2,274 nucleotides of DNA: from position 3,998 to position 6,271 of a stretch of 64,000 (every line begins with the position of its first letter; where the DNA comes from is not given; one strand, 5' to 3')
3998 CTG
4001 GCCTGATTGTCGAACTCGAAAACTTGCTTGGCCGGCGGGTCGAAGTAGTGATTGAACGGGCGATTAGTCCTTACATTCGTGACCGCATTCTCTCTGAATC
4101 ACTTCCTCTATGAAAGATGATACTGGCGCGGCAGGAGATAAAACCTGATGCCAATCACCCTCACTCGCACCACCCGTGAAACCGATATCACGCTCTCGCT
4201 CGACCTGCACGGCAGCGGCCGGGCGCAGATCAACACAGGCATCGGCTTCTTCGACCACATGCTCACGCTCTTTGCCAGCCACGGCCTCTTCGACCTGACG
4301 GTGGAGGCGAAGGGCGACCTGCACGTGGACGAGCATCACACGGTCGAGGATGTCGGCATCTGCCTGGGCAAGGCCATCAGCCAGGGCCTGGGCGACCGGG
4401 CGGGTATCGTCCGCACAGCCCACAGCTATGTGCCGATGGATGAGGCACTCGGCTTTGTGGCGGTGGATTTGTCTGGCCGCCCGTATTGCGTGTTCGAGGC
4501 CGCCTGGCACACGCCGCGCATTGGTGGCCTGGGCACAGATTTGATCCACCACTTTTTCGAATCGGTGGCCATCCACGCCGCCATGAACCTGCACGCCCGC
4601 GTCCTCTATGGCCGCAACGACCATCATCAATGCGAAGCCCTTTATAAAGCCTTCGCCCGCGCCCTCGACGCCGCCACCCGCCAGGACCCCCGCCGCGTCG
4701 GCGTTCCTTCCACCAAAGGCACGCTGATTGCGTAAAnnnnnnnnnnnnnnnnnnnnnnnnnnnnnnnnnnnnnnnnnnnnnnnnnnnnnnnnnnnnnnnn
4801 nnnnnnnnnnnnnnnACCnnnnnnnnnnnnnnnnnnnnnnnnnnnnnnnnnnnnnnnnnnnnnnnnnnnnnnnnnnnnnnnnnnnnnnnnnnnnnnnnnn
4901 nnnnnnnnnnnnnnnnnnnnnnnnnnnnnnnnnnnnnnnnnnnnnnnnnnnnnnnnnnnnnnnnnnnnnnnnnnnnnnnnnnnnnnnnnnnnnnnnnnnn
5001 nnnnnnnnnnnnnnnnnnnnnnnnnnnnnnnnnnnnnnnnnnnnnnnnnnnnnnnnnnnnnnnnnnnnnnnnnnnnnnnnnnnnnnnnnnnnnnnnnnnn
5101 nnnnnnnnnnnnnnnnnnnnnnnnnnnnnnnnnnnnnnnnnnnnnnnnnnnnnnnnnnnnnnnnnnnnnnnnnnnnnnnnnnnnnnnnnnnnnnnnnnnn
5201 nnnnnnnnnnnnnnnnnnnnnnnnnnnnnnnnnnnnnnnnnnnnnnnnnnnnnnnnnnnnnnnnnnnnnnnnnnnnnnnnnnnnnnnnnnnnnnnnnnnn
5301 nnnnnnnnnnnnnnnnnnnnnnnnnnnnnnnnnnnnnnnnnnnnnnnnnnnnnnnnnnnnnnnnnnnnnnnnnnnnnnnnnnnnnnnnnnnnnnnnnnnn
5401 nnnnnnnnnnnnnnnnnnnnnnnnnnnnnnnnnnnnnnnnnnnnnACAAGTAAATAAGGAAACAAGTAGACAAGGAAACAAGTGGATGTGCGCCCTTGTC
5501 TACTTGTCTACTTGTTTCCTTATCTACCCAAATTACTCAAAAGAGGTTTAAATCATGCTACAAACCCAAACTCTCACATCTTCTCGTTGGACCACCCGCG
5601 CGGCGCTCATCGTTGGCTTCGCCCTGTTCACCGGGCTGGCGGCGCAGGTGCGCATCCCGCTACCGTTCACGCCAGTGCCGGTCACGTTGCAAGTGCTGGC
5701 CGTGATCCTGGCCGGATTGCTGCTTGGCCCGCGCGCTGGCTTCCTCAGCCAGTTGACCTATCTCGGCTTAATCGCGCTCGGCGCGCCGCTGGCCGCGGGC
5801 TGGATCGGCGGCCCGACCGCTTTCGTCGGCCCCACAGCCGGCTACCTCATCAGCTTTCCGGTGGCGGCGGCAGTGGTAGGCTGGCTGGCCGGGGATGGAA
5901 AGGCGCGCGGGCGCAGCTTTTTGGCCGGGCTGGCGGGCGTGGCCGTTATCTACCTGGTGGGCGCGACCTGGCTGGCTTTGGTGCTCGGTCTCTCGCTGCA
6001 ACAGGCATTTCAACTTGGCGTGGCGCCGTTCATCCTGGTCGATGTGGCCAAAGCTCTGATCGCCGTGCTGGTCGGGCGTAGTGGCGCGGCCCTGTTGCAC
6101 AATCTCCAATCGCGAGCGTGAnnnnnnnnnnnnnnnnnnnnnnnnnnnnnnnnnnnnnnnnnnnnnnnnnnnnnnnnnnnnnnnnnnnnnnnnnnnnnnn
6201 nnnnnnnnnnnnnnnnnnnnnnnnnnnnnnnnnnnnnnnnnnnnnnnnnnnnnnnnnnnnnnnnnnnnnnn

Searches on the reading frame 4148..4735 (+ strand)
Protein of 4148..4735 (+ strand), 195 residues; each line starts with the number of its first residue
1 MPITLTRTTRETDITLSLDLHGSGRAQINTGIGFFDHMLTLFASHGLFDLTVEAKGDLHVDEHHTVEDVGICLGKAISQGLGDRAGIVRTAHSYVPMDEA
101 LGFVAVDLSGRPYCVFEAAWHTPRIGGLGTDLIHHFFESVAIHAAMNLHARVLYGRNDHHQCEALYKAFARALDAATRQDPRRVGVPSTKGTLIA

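Call 16: find_encoding_contigs(protein=window:4148-4735:+, flank=6000, max_places=8)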
Protein window:4148-4735:+ (195 aa): no gene with exactly this product is on record in the collection.

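Call 32: find_homologous_proteins(query=window:4148-4735:+, max_evalue=1e-40)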
Query window:4148-4735:+ (195 aa): 7963 proteins with E <= 1e-40 among 8000 candidates; the best 120 are listed.
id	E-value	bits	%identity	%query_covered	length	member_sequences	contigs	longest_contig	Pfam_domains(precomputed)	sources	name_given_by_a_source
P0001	2.7e-127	440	100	100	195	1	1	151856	PF00475.25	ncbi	-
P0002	2.9e-118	411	94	98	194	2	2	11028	PF00475.25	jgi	jgi:imidazoleglycerol-phosphate dehydratase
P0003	7.0e-118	409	93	98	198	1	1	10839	PF00475.25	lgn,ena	-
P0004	6.4e-115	400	89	100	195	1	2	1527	PF00475.25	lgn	-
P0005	1.5e-113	395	90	99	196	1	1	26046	PF00475.25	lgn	-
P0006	1.6e-113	395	90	100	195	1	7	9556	PF00475.25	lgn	-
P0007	4.7e-113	394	91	99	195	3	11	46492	PF00475.25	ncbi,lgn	-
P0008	1.1e-112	392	89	98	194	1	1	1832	PF00475.25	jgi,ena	-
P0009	4.1e-112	391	88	98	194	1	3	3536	PF00475.25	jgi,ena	jgi:imidazoleglycerol-phosphate dehydratase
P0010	2.7e-111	388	88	98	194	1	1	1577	PF00475.25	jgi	-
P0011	3.1e-111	388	88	98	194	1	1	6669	PF00475.25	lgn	-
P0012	6.7e-111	387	88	98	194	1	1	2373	PF00475.25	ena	-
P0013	9.0e-111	386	87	98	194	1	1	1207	PF00475.25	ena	-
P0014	1.3e-110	386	87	98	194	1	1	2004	PF00475.25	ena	-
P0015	4.1e-110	384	88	98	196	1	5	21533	PF00475.25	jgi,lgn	-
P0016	4.1e-110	384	89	98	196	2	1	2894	PF00475.25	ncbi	-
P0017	6.9e-110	383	87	98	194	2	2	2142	PF00475.25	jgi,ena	-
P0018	1.0e-109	383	89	98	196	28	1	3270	PF00475.25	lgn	-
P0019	6.8e-109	380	88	98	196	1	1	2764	PF00475.25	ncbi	-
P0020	8.1e-109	380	83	98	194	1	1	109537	PF00475.25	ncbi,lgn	-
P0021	1.2e-108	379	86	99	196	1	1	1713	PF00475.25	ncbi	-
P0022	1.4e-108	379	86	98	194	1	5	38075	PF00475.25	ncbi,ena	-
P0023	1.6e-108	379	85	99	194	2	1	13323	PF00475.25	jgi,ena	-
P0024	3.6e-108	378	84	99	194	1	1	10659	PF00475.25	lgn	-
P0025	5.4e-108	377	86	98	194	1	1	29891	PF00475.25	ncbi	-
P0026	7.3e-108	377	83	99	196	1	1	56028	PF00475.25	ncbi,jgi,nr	ncbi:MAG: imidazoleglycerol-phosphate dehydratase HisB [Chloroflexi bacterium]|nr:imidazoleglycerol-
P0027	1.0e-107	376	84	98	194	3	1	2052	PF00475.25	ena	-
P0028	1.0e-107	376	86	99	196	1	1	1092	PF00475.25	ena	-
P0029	2.2e-107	375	85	99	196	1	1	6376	PF00475.25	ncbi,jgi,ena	-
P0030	3.4e-107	375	85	99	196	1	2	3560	PF00475.25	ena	-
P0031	6.9e-107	374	85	99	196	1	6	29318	PF00475.25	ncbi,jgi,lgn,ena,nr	ncbi:MAG TPA: imidazoleglycerol-phosphate dehydratase HisB [Anaerolineae bacterium]|nr:imidazoleglyc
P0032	1.3e-106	373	83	94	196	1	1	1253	PF00475.25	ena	-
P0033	7.3e-106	370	86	93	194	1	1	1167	PF00475.25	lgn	-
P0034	1.0e-105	370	83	99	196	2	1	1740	PF00475.25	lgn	-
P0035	1.1e-105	370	84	99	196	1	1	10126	PF00475.25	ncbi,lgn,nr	ncbi:MAG: imidazoleglycerol-phosphate dehydratase HisB [Caldilineae bacterium]|nr:MAG: imidazoleglyc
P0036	1.7e-105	369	83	99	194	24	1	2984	PF00475.25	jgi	-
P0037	9.7e-105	367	84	100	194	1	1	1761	PF00475.25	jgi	-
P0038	1.4e-104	366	82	99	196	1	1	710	PF00475.25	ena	-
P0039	1.4e-104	366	82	99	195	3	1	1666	PF00475.25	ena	-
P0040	1.8e-104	366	83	99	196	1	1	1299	PF00475.25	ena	-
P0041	1.9e-104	366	83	99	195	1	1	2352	PF00475.25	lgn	-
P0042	2.3e-104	365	83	100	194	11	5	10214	PF00475.25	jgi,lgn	jgi:imidazoleglycerol-phosphate dehydratase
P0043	4.4e-104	364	82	99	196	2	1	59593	PF00475.25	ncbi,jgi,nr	ncbi:MAG: imidazoleglycerol-phosphate dehydratase HisB [Chloroflexi bacterium]|nr:imidazoleglycerol-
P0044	7.4e-104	364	83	100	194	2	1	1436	PF00475.25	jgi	jgi:imidazoleglycerol-phosphate dehydratase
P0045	9.8e-104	363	83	100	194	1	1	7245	PF00475.25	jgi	jgi:imidazoleglycerol-phosphate dehydratase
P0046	1.1e-103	363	83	98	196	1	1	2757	PF00475.25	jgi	jgi:imidazoleglycerol-phosphate dehydratase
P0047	1.6e-103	363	83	92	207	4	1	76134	PF00475.25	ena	-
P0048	3.0e-103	362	81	99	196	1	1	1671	PF00475.25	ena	-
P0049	3.4e-103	361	83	100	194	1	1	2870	PF00475.25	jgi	jgi:imidazoleglycerol-phosphate dehydratase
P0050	4.9e-103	361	82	99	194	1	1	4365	PF00475.25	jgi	jgi:imidazoleglycerol-phosphate dehydratase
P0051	1.6e-102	359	80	99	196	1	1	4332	PF00475.25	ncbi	-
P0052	1.7e-102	359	81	99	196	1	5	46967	PF00475.25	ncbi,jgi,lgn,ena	-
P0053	2.1e-102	359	81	99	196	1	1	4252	PF00475.25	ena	-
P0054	2.1e-102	359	82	99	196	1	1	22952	PF00475.25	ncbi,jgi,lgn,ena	-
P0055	3.3e-102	358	81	100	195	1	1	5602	PF00475.25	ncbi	-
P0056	3.3e-102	358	82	98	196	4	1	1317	PF00475.25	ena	-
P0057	4.3e-102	358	83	94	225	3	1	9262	PF00475.25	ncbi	-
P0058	5.1e-102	358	82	100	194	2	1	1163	PF00475.25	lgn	-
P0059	6.1e-102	357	82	97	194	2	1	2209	PF00475.25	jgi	jgi:imidazoleglycerol-phosphate dehydratase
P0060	7.4e-102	357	80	99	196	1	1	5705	PF00475.25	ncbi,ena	-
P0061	9.2e-102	357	80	99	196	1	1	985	PF00475.25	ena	-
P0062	1.5e-101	356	81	100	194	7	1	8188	PF00475.25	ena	-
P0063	2.7e-101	355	81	98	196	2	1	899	PF00475.25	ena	-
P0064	4.1e-101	355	81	97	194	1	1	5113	PF00475.25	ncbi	-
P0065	7.0e-101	354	79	99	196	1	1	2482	PF00475.25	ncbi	-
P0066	7.2e-101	354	80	98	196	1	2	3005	PF00475.25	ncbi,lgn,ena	-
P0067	2.8e-100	352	80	98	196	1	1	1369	PF00475.25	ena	-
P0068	3.0e-99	349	80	99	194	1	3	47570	PF00475.25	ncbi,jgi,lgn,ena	jgi:imidazoleglycerol-phosphate dehydratase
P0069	7.1e-99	347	80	98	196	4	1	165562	PF00475.25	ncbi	-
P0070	4.4e-96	338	76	98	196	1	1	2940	PF00475.25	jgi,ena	-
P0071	6.9e-95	334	78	97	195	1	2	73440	PF00475.25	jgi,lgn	jgi:imidazoleglycerol-phosphate dehydratase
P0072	2.7e-94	332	76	98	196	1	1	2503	PF00475.25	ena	-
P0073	2.9e-94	332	76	98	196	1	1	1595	PF00475.25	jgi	-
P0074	6.3e-94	331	75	98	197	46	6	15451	PF00475.25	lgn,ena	-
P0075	1.2e-93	330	76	97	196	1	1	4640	PF00475.25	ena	-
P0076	1.3e-93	330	75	97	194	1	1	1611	PF00475.25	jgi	jgi:imidazoleglycerol-phosphate dehydratase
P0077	1.5e-93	330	75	97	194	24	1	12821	PF00475.25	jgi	jgi:imidazoleglycerol-phosphate dehydratase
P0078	1.8e-93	330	75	97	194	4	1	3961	PF00475.25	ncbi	-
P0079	2.1e-93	330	75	97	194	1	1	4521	PF00475.25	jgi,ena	jgi:imidazoleglycerol-phosphate dehydratase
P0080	3.1e-93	329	75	98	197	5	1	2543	PF00475.25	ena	-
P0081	3.2e-93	329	76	97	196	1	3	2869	PF00475.25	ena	-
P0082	1.9e-92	326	76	96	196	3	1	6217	PF00475.25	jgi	jgi:imidazoleglycerol-phosphate dehydratase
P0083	3.4e-92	326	75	97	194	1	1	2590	PF00475.25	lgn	-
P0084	5.7e-92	325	74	98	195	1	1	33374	PF00475.25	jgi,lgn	jgi:imidazoleglycerol-phosphate dehydratase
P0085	5.7e-92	325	74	97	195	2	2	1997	PF00475.25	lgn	-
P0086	7.1e-92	325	75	97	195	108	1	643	PF00475.25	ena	-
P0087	7.2e-92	325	74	97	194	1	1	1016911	PF00475.25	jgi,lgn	jgi:imidazoleglycerol-phosphate dehydratase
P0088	9.5e-92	324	74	98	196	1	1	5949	PF00475.25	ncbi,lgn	ncbi:MAG: imidazoleglycerol-phosphate dehydratase HisB [Chloroflexota bacterium]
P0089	9.5e-92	324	75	97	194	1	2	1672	PF00475.25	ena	-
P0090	1.5e-91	323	73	98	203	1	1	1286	PF00475.25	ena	-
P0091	1.6e-91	323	74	98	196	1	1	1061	PF00475.25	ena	-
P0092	1.8e-91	323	74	98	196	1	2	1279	PF00475.25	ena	-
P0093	1.9e-91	323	76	96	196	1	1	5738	PF00475.25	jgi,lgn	jgi:imidazoleglycerol-phosphate dehydratase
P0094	2.3e-91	323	74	97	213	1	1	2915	PF00475.25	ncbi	-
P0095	2.4e-91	323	74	97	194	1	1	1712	PF00475.25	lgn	-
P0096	2.6e-91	323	74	97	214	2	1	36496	PF00475.25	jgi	-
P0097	3.2e-91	322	75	98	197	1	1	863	PF00475.25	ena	-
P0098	3.4e-91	322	73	97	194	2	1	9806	PF00475.25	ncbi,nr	ncbi:MAG: imidazoleglycerol-phosphate dehydratase HisB [Caldilineales bacterium]|nr:imidazoleglycero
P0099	3.7e-91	322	74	97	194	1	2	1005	PF00475.25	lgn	-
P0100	4.3e-91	322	76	96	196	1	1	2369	PF00475.25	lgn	-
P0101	5.2e-91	322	77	97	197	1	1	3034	PF00475.25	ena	-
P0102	5.8e-91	322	74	97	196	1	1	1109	PF00475.25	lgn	-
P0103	8.2e-91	321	75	98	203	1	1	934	PF00475.25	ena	-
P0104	9.4e-91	321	74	97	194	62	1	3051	PF00475.25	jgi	-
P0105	1.0e-90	321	73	98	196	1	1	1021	PF00475.25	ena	-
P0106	1.1e-90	321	75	97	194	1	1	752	PF00475.25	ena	-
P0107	1.2e-90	321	74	98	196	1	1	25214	PF00475.25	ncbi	-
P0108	1.6e-90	320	74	97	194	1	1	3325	PF00475.25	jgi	jgi:imidazoleglycerol-phosphate dehydratase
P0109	1.9e-90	320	74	98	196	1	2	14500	PF00475.25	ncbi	-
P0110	2.4e-90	320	74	98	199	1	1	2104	PF00475.25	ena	-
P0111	2.5e-90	320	73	98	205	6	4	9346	PF00475.25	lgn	-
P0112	3.1e-90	319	73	98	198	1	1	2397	PF00475.25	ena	-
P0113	3.7e-90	319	73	97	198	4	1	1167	PF00475.25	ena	-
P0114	3.7e-90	319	72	98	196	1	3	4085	PF00475.25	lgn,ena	-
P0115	3.7e-90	319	74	98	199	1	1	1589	PF00475.25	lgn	-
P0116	4.0e-90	319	73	98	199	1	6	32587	PF00475.25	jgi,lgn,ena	-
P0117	4.0e-90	319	76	98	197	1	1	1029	PF00475.25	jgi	jgi:imidazoleglycerol-phosphate dehydratase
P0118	4.1e-90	319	75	98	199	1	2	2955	PF00475.25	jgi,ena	-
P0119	4.3e-90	319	75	97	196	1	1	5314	PF00475.25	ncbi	-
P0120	4.9e-90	319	73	98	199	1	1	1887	PF00475.25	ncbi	-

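Call 34: find_encoding_contigs(protein=P0005, flank=8000, max_places=3)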
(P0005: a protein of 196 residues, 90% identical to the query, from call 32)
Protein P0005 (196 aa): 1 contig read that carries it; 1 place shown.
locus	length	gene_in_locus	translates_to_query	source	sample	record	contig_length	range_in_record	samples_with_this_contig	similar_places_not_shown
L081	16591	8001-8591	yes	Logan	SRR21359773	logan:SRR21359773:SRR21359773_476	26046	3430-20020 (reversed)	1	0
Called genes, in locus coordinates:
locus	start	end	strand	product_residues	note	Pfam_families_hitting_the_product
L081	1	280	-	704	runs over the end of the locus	PF12161:HsdM_N, PF02384:N6_Mtase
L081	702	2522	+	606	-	PF00069:Pkinase, PF07714:PK_Tyr_Ser-Thr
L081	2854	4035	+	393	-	PF13393:tRNA-synt_His, PF00587:tRNA-synt_2b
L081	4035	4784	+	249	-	PF01634:HisG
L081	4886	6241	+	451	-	PF00815:Histidinol_dh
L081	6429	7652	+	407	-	PF00155:Aminotran_1_2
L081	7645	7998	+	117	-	-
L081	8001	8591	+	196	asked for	PF00475:IGPD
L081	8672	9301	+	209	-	PF00117:GATase, PF07685:GATase_3 (weak)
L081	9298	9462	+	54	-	-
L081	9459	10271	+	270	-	PF00977:His_biosynth, PF01207:Dus (faint)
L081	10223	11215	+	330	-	PF00583:Acetyltransf_1, PF13508:Acetyltransf_7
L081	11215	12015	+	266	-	PF00977:His_biosynth, PF01207:Dus (faint), PF03060:NMO (faint)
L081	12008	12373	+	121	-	PF01502:PRA-CH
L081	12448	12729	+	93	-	PF01503:PRA-PH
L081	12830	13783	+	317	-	PF23446:LysM1_NFP_LYK (faint), PF23473:LysM3_LYK4_5 (weak), PF01476:LysM, PF10648:Gmad2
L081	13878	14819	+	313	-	PF01476:LysM, PF10648:Gmad2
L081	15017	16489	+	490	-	PF00478:IMPDH, PF03060:NMO (faint), PF00571:CBS, PF01070:FMN_dh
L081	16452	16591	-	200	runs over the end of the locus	PF00440:TetR_N, PF16925:TetR_C_13 (weak)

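Call 35: find_encoding_contigs(protein=P0002, flank=8000, max_places=3)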
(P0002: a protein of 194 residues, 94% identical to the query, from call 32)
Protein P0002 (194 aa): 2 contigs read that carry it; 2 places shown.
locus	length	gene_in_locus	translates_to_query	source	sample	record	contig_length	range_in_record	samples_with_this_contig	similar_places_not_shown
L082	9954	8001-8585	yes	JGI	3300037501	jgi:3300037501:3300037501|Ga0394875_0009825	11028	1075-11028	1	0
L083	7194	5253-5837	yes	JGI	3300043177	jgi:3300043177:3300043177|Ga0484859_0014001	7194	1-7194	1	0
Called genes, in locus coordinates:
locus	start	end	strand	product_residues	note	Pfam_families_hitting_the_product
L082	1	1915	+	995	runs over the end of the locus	?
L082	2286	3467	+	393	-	PF13393:tRNA-synt_His, PF00587:tRNA-synt_2b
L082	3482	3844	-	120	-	-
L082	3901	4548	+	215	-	PF01634:HisG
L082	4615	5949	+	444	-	PF00815:Histidinol_dh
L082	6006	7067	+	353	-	PF00155:Aminotran_1_2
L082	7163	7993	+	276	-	PF27742:CTXL_M (faint), PF10805:DUF2730 (faint)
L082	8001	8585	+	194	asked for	PF00475:IGPD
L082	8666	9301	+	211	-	PF00117:GATase, PF07685:GATase_3 (weak)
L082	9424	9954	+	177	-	?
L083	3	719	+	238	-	?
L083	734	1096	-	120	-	-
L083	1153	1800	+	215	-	PF01634:HisG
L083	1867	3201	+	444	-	PF00815:Histidinol_dh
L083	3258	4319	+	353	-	PF00155:Aminotran_1_2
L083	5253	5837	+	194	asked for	PF00475:IGPD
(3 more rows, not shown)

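Call 36: find_encoding_contigs(protein=P0003, flank=8000, max_places=3)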
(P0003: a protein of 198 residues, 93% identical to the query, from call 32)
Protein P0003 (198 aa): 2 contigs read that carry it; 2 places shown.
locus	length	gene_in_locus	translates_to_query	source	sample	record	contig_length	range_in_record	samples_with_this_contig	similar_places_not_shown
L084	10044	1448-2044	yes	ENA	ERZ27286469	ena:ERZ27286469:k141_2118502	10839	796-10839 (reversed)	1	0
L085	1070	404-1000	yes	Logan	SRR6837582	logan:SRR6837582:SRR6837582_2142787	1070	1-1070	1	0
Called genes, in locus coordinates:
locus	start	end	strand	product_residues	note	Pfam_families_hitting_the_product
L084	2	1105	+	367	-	?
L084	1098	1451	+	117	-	-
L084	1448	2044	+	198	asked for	PF00475:IGPD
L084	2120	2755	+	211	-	PF00117:GATase, PF07685:GATase_3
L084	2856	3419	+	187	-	PF02632:BioY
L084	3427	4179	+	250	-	PF02661:Fic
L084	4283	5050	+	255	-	PF00977:His_biosynth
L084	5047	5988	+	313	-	PF00583:Acetyltransf_1, PF13673:Acetyltransf_10 (weak), PF08445:FR47 (weak), PF13508:Acetyltransf_7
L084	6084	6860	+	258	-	PF00977:His_biosynth, PF01207:Dus (faint), PF03060:NMO (faint)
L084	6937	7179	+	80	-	PF01502:PRA-CH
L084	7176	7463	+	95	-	PF01503:PRA-PH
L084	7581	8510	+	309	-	PF01476:LysM, PF10648:Gmad2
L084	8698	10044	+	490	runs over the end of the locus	PF00478:IMPDH, PF03060:NMO (faint), PF00571:CBS, PF01070:FMN_dh, PF00977:His_biosynth (faint)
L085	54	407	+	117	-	-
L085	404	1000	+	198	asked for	PF00475:IGPD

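Call 50: find_encoding_contigs(protein=P0007, flank=7000, max_places=6)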
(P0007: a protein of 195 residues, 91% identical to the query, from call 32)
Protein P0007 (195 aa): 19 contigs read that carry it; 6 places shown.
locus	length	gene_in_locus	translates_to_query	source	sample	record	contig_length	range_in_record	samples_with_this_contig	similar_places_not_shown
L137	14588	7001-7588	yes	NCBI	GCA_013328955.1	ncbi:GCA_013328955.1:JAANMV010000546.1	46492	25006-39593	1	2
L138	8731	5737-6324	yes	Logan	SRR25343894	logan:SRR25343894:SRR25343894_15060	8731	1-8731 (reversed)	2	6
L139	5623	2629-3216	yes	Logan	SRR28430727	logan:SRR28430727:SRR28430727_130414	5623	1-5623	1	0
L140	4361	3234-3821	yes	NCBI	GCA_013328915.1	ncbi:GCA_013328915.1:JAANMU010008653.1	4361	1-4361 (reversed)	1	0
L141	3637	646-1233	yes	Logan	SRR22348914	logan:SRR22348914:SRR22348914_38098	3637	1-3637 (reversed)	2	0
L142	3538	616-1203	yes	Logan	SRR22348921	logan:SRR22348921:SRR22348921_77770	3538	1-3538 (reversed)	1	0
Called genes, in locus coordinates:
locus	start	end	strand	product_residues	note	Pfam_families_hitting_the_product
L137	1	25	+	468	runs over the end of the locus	PF00390:malic, PF03949:Malic_M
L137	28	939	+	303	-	PF00070:Pyr_redox (faint), PF01134:GIDA (faint), PF03486:HI0933_like (faint), PF07992:Pyr_redox_2, PF12831:FAD_oxidored (weak), PF13241:NAD_binding_7 (faint), PF13450:NAD_binding_8 (weak), PF13738:Pyr_redox_3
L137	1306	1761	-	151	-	PF07366:SnoaL (weak), PF12680:SnoaL_2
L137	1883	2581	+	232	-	PF06026:Rib_5-P_isom_A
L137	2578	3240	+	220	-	PF00834:Ribul_P_3_epim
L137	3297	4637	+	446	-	PF00815:Histidinol_dh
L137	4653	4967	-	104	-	-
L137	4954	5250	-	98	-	PF04365:BrnT_toxin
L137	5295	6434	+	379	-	PF00155:Aminotran_1_2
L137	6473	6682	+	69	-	PF07927:HicA_toxin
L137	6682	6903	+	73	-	-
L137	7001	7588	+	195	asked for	PF00475:IGPD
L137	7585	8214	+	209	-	PF00117:GATase, PF07685:GATase_3 (weak)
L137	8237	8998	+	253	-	PF00977:His_biosynth, PF01207:Dus (faint)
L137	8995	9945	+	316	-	PF00583:Acetyltransf_1, PF13673:Acetyltransf_10 (faint), PF13508:Acetyltransf_7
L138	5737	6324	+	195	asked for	PF00475:IGPD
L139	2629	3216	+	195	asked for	PF00475:IGPD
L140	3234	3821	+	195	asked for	PF00475:IGPD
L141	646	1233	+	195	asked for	PF00475:IGPD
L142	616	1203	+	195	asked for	PF00475:IGPD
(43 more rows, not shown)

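Call 51: find_encoding_contigs(protein=P0001, flank=1000, max_places=2)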
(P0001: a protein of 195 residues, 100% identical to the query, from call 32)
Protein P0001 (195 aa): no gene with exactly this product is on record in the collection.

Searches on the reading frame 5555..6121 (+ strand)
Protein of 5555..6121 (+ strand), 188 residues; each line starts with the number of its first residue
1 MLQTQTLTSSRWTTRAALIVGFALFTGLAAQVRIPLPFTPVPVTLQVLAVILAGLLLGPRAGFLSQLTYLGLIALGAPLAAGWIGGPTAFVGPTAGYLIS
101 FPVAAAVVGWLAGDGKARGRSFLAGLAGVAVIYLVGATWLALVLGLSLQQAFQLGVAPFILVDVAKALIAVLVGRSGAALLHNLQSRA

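Call 64: search_protein_families(library=pfam, proteins=[window:5555-6121:+], max_evalue=0.001)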
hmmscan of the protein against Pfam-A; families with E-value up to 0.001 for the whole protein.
window:5555-6121:+ (188 aa): 2 families
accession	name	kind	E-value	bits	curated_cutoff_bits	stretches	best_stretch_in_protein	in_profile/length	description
PF02632.19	BioY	-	2.8e-39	134.7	25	1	38-175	1-136/140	BioY family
PF12822.12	ECF_trnsprt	-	0.00081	19.9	30.7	0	20-173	4-164/169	ECF transporter, substrate-specific component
